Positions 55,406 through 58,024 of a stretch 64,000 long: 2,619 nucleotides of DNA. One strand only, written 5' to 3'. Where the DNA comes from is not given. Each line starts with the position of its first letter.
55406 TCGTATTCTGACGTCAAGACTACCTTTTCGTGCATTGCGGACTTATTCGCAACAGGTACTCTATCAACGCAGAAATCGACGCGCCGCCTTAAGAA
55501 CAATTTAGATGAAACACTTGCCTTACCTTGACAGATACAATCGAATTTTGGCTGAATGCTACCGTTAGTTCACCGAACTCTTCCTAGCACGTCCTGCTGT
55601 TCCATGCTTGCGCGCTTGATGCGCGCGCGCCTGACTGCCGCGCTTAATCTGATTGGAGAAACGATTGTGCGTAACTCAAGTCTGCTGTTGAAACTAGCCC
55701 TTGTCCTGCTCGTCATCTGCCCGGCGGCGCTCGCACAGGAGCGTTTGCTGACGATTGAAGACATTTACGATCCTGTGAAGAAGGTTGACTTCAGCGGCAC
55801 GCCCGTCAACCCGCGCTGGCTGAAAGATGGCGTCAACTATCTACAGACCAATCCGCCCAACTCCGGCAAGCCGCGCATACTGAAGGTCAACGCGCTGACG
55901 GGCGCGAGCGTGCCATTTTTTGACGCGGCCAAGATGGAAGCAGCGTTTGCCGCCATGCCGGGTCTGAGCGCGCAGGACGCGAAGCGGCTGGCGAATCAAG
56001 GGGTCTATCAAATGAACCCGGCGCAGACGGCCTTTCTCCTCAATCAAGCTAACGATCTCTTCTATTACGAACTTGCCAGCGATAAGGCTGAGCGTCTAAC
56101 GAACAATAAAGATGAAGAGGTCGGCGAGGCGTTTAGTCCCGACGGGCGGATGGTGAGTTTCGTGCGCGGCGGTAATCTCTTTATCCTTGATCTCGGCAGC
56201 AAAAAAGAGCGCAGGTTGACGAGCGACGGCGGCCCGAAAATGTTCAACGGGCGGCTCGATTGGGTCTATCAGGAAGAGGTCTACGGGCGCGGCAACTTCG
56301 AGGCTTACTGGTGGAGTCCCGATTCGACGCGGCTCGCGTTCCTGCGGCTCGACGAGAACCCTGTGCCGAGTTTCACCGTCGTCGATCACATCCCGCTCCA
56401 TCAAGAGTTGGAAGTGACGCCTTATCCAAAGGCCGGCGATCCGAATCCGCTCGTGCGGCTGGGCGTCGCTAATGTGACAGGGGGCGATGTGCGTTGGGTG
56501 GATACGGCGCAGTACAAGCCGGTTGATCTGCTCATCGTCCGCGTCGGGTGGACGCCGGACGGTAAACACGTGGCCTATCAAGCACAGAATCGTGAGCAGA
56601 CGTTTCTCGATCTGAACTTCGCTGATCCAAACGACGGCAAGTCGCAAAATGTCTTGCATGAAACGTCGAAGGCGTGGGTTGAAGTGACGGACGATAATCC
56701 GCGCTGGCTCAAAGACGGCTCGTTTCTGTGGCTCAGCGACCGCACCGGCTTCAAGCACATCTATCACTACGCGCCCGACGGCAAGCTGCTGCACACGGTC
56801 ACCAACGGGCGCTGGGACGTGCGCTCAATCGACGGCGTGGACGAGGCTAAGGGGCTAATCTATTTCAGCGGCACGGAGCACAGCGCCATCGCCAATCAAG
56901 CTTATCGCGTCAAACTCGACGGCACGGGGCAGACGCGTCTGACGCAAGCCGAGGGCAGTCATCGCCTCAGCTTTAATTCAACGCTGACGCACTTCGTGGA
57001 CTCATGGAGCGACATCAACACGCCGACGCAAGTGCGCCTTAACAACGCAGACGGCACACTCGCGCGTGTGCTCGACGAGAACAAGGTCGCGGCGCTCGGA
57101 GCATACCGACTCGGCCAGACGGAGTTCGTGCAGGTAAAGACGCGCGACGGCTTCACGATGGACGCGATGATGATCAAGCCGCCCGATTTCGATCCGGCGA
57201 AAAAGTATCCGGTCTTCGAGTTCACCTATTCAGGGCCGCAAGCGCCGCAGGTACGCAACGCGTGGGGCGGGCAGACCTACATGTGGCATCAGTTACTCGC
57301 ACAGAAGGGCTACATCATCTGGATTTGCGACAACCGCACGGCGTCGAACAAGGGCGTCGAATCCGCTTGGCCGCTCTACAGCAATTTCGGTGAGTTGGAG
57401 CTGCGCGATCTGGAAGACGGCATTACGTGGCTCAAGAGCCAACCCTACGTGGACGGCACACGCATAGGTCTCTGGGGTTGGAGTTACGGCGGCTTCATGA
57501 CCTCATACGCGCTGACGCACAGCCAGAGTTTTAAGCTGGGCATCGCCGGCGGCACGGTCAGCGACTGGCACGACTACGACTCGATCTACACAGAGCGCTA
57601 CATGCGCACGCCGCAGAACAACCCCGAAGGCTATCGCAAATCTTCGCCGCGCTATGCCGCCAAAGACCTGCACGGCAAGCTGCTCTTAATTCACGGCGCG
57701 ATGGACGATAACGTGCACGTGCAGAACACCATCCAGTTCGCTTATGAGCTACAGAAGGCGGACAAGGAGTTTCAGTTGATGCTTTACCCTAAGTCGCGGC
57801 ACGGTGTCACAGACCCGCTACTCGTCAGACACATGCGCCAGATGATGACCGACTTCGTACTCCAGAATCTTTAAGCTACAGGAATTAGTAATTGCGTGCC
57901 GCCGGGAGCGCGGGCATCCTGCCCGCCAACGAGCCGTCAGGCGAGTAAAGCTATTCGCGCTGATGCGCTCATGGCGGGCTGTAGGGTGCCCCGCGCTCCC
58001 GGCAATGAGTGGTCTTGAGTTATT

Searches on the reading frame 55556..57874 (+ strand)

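Call 6: search_protein_families(library=pfam, proteins=[window:55556-57874:+])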
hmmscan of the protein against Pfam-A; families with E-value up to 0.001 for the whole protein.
window:55556-57874:+ (772 aa): 7 families
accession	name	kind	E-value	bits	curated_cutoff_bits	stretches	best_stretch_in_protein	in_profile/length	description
PF00930.27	DPPIV_N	-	1.1e-90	304.4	22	1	165-491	22-354/354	Dipeptidyl peptidase IV (DPP IV) N-terminal region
PF00326.27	Peptidase_S9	-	9.1e-46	156.5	22.6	1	579-772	8-210/213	Prolyl oligopeptidase family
PF07676.18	PD40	-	3.6e-10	39.9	20.9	0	379-403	11-37/38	WD40-like Beta Propeller Repeat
PF02129.25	Peptidase_S15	-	4.1e-09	37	23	1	576-688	40-148/262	X-Pro dipeptidyl-peptidase (S15 family)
PF01738.24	DLH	-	1.4e-07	31.8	21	1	579-751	35-188/217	Dienelactone hydrolase family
PF08840.17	BAAT_C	-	3.8e-06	27.5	20.9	0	619-654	6-41/210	BAAT / Acyl-CoA thioester hydrolase C terminal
PF25174.1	Beta-prop_THOC3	-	0.00043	19.8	305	0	328-426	92-178/272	THOC3 beta-propeller domain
